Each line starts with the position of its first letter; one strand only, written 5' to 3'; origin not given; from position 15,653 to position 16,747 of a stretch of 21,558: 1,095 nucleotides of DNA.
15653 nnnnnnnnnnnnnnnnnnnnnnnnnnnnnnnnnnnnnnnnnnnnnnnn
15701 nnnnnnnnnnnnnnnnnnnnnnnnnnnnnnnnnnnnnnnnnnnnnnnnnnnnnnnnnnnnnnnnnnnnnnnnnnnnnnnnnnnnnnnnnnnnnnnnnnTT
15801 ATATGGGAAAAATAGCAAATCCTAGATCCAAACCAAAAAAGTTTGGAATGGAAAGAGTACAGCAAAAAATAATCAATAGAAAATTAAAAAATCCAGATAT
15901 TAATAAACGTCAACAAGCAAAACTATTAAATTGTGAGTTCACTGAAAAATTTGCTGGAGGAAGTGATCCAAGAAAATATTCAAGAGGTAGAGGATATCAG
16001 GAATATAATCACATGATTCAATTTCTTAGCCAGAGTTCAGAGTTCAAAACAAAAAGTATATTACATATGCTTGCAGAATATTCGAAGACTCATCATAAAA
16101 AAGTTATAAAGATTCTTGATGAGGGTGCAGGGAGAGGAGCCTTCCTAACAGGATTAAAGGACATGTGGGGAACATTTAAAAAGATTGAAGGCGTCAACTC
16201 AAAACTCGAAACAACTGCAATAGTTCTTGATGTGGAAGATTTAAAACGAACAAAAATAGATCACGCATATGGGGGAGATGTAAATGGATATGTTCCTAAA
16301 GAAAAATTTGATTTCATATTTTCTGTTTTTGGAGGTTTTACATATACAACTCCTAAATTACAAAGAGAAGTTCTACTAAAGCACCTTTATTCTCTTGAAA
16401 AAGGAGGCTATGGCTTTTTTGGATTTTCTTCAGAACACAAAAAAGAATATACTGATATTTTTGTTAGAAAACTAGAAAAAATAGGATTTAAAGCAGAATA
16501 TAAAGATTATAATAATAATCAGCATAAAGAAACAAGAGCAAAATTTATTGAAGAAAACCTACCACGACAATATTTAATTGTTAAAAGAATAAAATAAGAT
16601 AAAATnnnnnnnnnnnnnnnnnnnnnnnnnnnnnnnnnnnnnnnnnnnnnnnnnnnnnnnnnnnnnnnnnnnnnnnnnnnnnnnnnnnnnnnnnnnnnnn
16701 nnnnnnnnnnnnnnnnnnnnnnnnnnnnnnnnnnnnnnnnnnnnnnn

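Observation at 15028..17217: Remodelled C/D-box RNP operon: N-terminally truncated Nop5 and an extra methyltransferase between nop5 and flpA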

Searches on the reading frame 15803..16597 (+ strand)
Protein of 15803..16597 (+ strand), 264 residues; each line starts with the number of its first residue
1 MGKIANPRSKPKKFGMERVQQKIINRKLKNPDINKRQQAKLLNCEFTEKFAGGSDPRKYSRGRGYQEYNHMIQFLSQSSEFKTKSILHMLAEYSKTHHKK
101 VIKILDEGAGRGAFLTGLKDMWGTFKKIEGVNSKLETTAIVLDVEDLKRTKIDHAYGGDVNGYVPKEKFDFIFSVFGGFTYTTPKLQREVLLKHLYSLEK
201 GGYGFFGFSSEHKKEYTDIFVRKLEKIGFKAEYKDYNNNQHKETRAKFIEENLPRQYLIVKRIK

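Call 3: search_protein_families(library=pfam, proteins=[window:15803-16597:+], max_evalue=1)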
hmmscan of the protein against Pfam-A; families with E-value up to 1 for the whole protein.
window:15803-16597:+ (264 aa): 2 families
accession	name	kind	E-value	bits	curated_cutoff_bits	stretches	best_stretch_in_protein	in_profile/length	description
PF13649.12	Methyltransf_25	-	0.014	16.5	27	1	104-202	1-97/97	Methyltransferase domain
PF13489.12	Methyltransf_23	-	0.018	15.2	27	1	88-175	11-88/164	Methyltransferase domain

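Call 4: search_protein_families(library=ncbifam, proteins=[window:15803-16597:+], max_evalue=1)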
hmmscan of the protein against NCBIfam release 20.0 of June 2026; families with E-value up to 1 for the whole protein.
window:15803-16597:+ (264 aa): 4 families
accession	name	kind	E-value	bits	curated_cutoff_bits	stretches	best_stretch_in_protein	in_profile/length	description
NF010703.0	PRK14103.1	equivalog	0.027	13.9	320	1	79-174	11-95/256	trans-aconitate 2-methyltransferase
TIGR03534.1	RF_mod_PrmC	equivalog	0.046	13.2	199.1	1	92-174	82-162/253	peptide chain release factor N(5)-glutamine methyltransferase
NF010578.0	PRK13971.1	equivalog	0.13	11.4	376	1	126-161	138-173/333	4-hydroxyproline epimerase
TIGR02210.1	rodA_shape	equivalog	0.27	10.3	336.7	0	162-177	247-262/357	rod shape-determining protein RodA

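Call 10: find_homologous_proteins(query=window:15803-16597:+, max_evalue=0.001)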
Query window:15803-16597:+ (264 aa): 5 proteins with E <= 0.001 among 301 candidates.
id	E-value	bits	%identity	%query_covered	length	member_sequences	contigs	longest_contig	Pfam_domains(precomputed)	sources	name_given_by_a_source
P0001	2.2e-110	387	100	66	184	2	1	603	-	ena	-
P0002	3.4e-102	360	62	100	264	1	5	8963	-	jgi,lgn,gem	-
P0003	1.5e-97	345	59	100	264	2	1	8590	-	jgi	-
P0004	1.5e-52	197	43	98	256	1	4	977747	-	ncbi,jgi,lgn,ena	-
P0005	1.2e-46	178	42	95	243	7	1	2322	-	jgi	-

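Call 12: find_encoding_contigs(protein=P0004, flank=6000, max_places=4)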
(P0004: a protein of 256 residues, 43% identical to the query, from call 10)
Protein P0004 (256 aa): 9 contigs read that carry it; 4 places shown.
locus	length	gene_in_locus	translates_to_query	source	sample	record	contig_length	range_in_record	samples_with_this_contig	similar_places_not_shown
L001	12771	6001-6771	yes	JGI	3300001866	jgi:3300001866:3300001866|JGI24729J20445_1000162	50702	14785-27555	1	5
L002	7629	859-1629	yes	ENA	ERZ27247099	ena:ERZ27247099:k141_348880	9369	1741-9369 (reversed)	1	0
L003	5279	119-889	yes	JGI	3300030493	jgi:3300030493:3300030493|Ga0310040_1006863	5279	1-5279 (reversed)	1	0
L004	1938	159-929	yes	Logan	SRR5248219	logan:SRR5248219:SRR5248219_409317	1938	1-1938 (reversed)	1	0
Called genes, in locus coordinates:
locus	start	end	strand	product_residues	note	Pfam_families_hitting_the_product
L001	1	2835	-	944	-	PF00005:ABC_tran (faint), PF02463:SMC_N (faint), PF13173:AAA_14 (faint), PF13175:AAA_15 (faint), PF13191:AAA_16 (faint), PF13304:AAA_21 (faint), PF17760:UvrA_inter, PF17755:UvrA_DNA-bind, +2 more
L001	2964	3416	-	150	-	-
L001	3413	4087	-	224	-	PF01351:RNase_HII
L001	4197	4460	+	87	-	PF01247:Ribosomal_L35Ae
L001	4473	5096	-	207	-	-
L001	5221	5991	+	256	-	PF01798:Nop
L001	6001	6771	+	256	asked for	-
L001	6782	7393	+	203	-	PF01269:Fibrillarin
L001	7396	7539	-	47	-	-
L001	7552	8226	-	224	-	PF00160:Pro_isomerase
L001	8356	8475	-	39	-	-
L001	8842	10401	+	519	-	PF16403:Bact_surface_Ig-like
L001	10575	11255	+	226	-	PF00970:FAD_binding_6, PF00175:NAD_binding_1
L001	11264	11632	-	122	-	PF25937:DUF7980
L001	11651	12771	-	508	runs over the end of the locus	PF00587:tRNA-synt_2b, PF03129:HGTP_anticodon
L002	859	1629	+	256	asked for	-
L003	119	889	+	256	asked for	-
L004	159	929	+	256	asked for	-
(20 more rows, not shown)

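Call 13: find_encoding_contigs(protein=P0002, flank=6000, max_places=4)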
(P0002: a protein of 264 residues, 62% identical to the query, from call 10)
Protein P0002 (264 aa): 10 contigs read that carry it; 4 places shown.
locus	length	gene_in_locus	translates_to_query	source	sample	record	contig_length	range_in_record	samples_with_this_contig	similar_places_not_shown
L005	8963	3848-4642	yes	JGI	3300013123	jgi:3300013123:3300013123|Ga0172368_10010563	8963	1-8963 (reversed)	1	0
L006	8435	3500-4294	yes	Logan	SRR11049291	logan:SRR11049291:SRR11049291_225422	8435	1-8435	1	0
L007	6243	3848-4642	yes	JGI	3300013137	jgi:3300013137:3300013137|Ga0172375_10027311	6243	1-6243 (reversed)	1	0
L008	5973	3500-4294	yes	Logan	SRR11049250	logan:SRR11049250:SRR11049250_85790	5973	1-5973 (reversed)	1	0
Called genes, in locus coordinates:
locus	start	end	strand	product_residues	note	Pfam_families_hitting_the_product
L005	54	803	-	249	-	-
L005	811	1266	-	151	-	-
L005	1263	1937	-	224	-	PF01351:RNase_HII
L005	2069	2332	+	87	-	PF01247:Ribosomal_L35Ae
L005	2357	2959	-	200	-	-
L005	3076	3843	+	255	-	PF01798:Nop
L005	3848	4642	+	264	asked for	-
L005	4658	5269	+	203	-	PF01269:Fibrillarin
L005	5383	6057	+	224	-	PF13649:Methyltransf_25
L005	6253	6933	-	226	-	PF00160:Pro_isomerase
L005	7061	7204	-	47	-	-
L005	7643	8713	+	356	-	PF04607:RelA_SpoT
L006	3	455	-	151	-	?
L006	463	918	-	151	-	-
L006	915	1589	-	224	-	PF01351:RNase_HII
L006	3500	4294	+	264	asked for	-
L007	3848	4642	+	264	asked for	-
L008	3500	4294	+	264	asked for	-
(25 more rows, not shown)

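Call 14: find_encoding_contigs(protein=P0003, flank=6000, max_places=3)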
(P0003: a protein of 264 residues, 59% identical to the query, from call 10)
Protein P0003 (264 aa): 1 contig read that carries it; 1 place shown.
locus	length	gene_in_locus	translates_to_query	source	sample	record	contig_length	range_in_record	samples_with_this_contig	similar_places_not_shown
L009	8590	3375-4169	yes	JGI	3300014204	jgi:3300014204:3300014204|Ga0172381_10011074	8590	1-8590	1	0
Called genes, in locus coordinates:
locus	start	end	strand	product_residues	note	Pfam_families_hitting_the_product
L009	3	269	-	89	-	?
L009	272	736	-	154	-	-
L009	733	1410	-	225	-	PF01351:RNase_HII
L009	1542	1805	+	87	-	PF01247:Ribosomal_L35Ae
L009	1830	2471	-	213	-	-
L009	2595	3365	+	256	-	PF01798:Nop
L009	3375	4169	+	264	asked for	-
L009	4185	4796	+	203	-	PF01269:Fibrillarin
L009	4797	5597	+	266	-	PF13649:Methyltransf_25 (weak)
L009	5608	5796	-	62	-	PF20095:DUF6485 (weak)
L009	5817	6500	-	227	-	PF00160:Pro_isomerase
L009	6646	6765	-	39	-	-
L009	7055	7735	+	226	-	PF00970:FAD_binding_6, PF00175:NAD_binding_1 (weak)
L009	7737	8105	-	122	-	PF25937:DUF7980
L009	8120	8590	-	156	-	?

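Call 24: predict_structure(alignment_id=A1)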
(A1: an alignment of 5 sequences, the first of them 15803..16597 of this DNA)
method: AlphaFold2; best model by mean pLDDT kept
length: 264 residues; sequences in the alignment: 5
mean_pLDDT: 73.1   pTM: 0.74
mean pLDDT of the five models: 73.1, 72.3, 71.4, 68.9, 46.0
residues with pLDDT >= 90: 50; 70-90: 126; 50-70: 40; < 50: 48
segments of 3 or more residues with pLDDT < 50: 1-15, 46-64, 239-250
pLDDT, mean of each block of 10 residues (from residue 1): 32 54 75 71 52 38 59 74 82 93 83 82 88 93 77 85 86 70 70 89 85 79 90 70 45 74 89
secondary structure, 60 per line:
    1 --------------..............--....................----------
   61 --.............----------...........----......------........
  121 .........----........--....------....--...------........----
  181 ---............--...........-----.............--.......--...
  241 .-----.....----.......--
elements in order: H15-28 H31-50 H63-75 H86-96 E101-106 H113-129 E134-141 H144-147 E154-157 E169-176 H184-195 E198-208 H214-226 E229-235 H238-241 H247-251 E256-262

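Call 27: fold_search(model_id=the predicted structure, library=pdb)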
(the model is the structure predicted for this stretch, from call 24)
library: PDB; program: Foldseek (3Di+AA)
matches with E <= 10: 1409; with E <= 0.001: 322
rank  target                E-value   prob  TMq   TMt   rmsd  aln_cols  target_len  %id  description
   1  8x8j_A                2.3e-07  1.00  0.37  0.40  10.5       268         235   12  The structure of AbBioc in complex with inhibitor sinefungin (released 2024-11-13)
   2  3m70                  5.8e-07  1.00  0.38  0.36   7.6       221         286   13  Crystal Structure of TehB from Haemophilus influenzae (released 2010-05-12)
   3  3ofk_C                6.2e-07  1.00  0.45  0.55   6.2       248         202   14  Crystal structure of N-methyltransferase NodS from Bradyrhizobium japonicum WM9 in complex with S-adenosyl-l-homocyste (released 2010-10-27)
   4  1yb2                  7.9e-07  1.00  0.38  0.43   6.2       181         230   13  Structure of a putative methyltransferase from Thermoplasma acidophilum. (released 2005-02-01)
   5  3eey_A                8.5e-07  1.00  0.43  0.55   5.2       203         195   16  CRYSTAL STRUCTURE OF PUTATIVE RRNA-METHYLASE FROM Clostridium thermocellum (released 2008-09-16)
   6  8x8i_C                8.5e-07  1.00  0.36  0.40  10.2       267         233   13  The structure of AbBioc in complex with SAM cofactor (released 2024-11-13)
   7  8h27_D                1.2e-06  1.00  0.43  0.60   5.5       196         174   12  Crystal structure of MnmM from S. aureus complexed with SAM (2.04 A) (released 2023-01-25)
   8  2xva_D                1.2e-06  1.00  0.39  0.49   8.0       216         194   13  Crystal structure of the tellurite detoxification protein TehB from E. coli in complex with sinefungin (released 2011-02-16)
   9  8x8j_B                1.3e-06  1.00  0.34  0.38   7.2       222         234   12  The structure of AbBioc in complex with inhibitor sinefungin (released 2024-11-13)
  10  8x8i_B                1.9e-06  1.00  0.33  0.36  11.7       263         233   12  The structure of AbBioc in complex with SAM cofactor (released 2024-11-13)
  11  3eey_C                2.3e-06  1.00  0.43  0.56   5.4       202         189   15  CRYSTAL STRUCTURE OF PUTATIVE RRNA-METHYLASE FROM Clostridium thermocellum (released 2008-09-16)
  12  2aow_A                2.5e-06  1.00  0.40  0.37   8.9       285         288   11  Histamine Methyltransferase (Natural Variant I105) Complexed with the Acetylcholinesterase Inhibitor and Altzheimer's  (released 2005-09-13)
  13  8h26_A                2.8e-06  1.00  0.42  0.58   5.6       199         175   12  Crystal structure of MnmM from S. aureus complexed with SAH (1.50 A) (released 2023-01-18)
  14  6gkv_A                3.4e-06  1.00  0.31  0.24  15.5       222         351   15  Crystal structure of Coclaurine N-Methyltransferase (CNMT) bound to N-methylheliamine and SAH (released 2018-06-06)
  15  3ofk_B                4.3e-06  1.00  0.38  0.49  10.1       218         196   14  Crystal structure of N-methyltransferase NodS from Bradyrhizobium japonicum WM9 in complex with S-adenosyl-l-homocyste (released 2010-10-27)
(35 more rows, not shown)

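Call 28: search_protein_representatives(alignment_id=A1)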
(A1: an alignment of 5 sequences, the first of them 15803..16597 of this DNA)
Query: 5 sequences, 264 profile positions. Proteins with E-value up to 0.001 (for the whole library): 211; up to 1e-10: 128; up to 1e-30: 9. The best 150 are listed.
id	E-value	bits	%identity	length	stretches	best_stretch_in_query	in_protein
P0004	2.2e-109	381.5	-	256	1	1-264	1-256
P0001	7.9e-84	297.8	-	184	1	1-173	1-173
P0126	3.4e-60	220.3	-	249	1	3-264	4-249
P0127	4.2e-56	206.9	-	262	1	8-264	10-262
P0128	3.5e-55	203.8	-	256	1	6-264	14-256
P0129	4.0e-49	184.0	-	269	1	6-250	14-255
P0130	2.1e-40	155.4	-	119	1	11-130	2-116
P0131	5.8e-32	127.7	-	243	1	39-263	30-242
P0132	3.1e-31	125.3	-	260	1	3-250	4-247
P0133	1.4e-29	119.9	-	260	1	57-236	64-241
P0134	5.5e-29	118.0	-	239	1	78-263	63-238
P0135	6.1e-29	117.8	-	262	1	49-264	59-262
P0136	2.9e-27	112.3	-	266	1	59-263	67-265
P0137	3.3e-27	112.1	-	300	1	87-256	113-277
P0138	5.4e-27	111.4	-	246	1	20-262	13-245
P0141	7.6e-25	104.4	-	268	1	16-244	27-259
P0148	2.9e-23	99.2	-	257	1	54-236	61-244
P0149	3.4e-23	99.0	-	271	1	45-263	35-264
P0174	9.1e-20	87.7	-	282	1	23-264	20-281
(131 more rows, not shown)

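Call 29: find_encoding_contigs(protein=P0126, flank=5000, max_places=2)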
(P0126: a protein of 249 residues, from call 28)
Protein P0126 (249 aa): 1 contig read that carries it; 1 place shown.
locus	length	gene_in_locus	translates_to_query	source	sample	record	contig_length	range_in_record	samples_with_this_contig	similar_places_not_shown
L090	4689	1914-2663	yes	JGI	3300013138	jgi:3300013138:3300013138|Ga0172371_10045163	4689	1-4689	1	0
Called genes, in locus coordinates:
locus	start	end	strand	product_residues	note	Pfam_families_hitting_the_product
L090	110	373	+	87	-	PF01247:Ribosomal_L35Ae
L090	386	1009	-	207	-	-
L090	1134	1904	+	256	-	PF01798:Nop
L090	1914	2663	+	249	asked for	PF13847:Methyltransf_31 (weak)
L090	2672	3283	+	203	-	PF01269:Fibrillarin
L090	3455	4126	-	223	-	PF00160:Pro_isomerase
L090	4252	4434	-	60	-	-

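Call 31: find_encoding_contigs(protein=P0127, flank=5000, max_places=2)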
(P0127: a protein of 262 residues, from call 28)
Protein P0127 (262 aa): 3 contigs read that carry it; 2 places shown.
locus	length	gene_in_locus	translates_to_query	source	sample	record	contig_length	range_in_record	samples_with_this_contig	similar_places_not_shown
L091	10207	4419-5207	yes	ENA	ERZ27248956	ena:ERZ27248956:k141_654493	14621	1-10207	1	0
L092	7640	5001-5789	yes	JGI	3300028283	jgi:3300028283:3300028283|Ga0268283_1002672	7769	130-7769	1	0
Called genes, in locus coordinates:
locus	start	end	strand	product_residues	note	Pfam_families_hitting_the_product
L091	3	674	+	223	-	?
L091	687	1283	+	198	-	PF09335:VTT_dom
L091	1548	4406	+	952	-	PF00133:tRNA-synt_1, PF09334:tRNA-synt_1g (weak), PF13603:tRNA-synt_1_2 (faint), PF08264:Anticodon_1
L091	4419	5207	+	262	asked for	-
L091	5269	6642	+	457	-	PF04607:RelA_SpoT, PF02824:TGS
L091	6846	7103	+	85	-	-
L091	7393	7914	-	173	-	-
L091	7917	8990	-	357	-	-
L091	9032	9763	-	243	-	PF16715:CDPS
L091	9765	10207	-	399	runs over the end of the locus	PF01926:MMR_HSR1, PF02421:FeoB_N (weak), PF08438:YGR210-like_G4, PF02824:TGS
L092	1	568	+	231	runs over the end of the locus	?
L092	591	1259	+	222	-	-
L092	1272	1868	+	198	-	PF09335:VTT_dom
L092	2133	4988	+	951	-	PF00133:tRNA-synt_1, PF09334:tRNA-synt_1g (weak), PF08264:Anticodon_1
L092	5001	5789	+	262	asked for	-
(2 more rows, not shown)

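Call 32: find_encoding_contigs(protein=P0129, flank=5000, max_places=2)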
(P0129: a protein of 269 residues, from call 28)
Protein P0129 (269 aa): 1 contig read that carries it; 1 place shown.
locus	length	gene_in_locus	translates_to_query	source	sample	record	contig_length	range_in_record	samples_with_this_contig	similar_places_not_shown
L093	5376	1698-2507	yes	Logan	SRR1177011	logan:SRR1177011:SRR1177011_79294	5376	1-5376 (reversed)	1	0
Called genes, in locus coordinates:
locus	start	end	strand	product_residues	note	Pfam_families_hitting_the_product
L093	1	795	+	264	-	?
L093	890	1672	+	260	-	-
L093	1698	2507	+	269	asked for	PF13649:Methyltransf_25 (weak)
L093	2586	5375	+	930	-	?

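Call 33: find_encoding_contigs(protein=P0132, flank=5000, max_places=2)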
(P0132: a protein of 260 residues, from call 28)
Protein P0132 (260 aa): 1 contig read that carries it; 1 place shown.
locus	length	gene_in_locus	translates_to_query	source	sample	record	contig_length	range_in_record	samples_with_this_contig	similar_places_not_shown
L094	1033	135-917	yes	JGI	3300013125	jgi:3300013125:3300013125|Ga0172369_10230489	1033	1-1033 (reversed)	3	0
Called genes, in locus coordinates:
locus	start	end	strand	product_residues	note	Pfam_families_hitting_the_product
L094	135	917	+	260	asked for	-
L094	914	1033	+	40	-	?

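Call 35: search_solved_structures(query=A3, max_evalue=1)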
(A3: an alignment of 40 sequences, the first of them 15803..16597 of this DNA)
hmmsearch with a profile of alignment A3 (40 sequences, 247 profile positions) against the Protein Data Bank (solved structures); distinct sequences matched with E-value up to 1: 37.
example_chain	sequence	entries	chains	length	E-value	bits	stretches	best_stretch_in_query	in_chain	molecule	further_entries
3hnr_A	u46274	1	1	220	0.00015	24.5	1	140-229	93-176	probable methyltransferase BT9727_4108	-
3dtn_A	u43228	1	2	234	0.00096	21.9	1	87-197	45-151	Putative Methyltransferase MM_2633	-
5ftw_A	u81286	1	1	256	0.0015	21.3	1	151-196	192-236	CHEMOTAXIS PROTEIN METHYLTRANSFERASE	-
5dm0_A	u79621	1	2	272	0.0017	21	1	59-158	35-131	plantazolicin methyltransferase BamL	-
4kvz_A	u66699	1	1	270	0.0018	21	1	65-158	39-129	BamL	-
5dly_A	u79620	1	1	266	0.0018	20.9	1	65-158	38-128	plantazolicin methyltransferase BamL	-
1wzn_A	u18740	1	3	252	0.0042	19.8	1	59-194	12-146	SAM-dependent methyltransferase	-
8q69_A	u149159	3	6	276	0.0097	18.6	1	60-127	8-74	mRNA cap guanine-N7 methyltransferase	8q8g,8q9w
5e9j_A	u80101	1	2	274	0.01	18.5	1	60-127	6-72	mRNA cap guanine-N7 methyltransferase,mRNA cap guanine-N7 methyltransferase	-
3bgv_A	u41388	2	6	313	0.012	18.2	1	60-127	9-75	mRNA cap guanine-N7 methyltransferase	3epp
5e8j_A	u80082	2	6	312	0.013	18.2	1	60-127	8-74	mRNA cap guanine-N7 methyltransferase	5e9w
1y8c_A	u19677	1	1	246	0.019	17.6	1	138-198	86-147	S-adenosylmethionine-dependent methyltransferase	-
8rdl_A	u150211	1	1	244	0.023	17.3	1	89-197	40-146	ToxA protein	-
4kwc_A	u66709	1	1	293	0.023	17.3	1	55-125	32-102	BpumL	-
5dm1_A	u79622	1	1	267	0.023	17.3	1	55-125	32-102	Methyltransferase domain family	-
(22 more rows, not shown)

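Call 36: search_protein_families(library=pfam, alignment_id=A3, max_evalue=0.01)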
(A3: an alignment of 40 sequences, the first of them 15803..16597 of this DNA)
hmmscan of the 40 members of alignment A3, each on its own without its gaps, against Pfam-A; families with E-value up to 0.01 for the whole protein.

A. member 1, window:15803-16597:+ (264 aa): 0 families

B. families by the number of members that match (of 40 scanned): 9 families
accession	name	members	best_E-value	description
PF13489.12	Methyltransf_23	15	1.7e-06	Methyltransferase domain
PF13649.12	Methyltransf_25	13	1.2e-05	Methyltransferase domain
PF13847.12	Methyltransf_31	4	8.6e-08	Methyltransferase domain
PF05175.20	MTS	3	0.0013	Methyltransferase small domain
PF08241.18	Methyltransf_11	2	0.0024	Methyltransferase domain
PF08242.18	Methyltransf_12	1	6.4e-05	Methyltransferase domain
PF05891.18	Methyltransf_PK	1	0.0012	AdoMet dependent proline di-methyltransferase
PF13679.12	Methyltransf_32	1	0.0038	Methyltransferase domain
PF17930.7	LpxI_N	1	0.0064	LpxI N-terminal domain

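Call 37: list_cluster_members(proteins=[P0004, P0127, P0128, P0131, P0133, P0135, P0141, P0148, P0149, P0174])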
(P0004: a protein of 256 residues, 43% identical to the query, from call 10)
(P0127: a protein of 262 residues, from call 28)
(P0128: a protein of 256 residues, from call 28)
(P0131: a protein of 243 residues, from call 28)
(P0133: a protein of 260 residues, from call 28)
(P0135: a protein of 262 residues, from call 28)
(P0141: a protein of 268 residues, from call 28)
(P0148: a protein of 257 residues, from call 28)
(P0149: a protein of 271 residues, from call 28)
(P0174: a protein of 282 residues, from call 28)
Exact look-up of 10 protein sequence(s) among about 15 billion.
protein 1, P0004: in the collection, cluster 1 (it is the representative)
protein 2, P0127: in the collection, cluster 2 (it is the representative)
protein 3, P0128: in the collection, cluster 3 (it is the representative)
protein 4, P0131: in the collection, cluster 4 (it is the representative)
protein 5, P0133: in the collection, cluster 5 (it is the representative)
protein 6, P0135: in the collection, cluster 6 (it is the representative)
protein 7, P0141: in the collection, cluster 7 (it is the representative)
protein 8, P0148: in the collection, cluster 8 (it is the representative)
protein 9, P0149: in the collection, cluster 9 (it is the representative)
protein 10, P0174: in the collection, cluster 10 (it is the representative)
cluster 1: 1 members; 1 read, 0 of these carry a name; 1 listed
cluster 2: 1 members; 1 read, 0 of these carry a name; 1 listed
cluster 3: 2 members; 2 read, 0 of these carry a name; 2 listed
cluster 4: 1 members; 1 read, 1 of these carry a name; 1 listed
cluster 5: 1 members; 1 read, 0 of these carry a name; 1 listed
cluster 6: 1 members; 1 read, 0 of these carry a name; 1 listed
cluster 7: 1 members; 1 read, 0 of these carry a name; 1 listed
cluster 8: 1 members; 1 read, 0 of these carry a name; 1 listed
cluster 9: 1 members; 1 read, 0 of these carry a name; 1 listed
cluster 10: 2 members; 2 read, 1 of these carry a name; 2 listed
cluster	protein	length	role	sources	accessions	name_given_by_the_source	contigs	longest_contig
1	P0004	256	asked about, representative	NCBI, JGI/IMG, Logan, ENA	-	-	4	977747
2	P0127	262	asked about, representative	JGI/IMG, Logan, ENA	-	-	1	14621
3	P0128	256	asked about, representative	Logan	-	-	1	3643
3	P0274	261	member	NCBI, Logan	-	-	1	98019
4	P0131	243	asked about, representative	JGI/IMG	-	SAM-dependent methyltransferase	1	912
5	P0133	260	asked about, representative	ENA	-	-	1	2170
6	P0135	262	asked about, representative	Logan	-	-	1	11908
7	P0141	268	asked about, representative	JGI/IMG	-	-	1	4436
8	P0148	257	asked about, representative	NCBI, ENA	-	-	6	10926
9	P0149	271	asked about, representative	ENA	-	-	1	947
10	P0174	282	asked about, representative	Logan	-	-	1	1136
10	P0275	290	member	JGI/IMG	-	hypothetical protein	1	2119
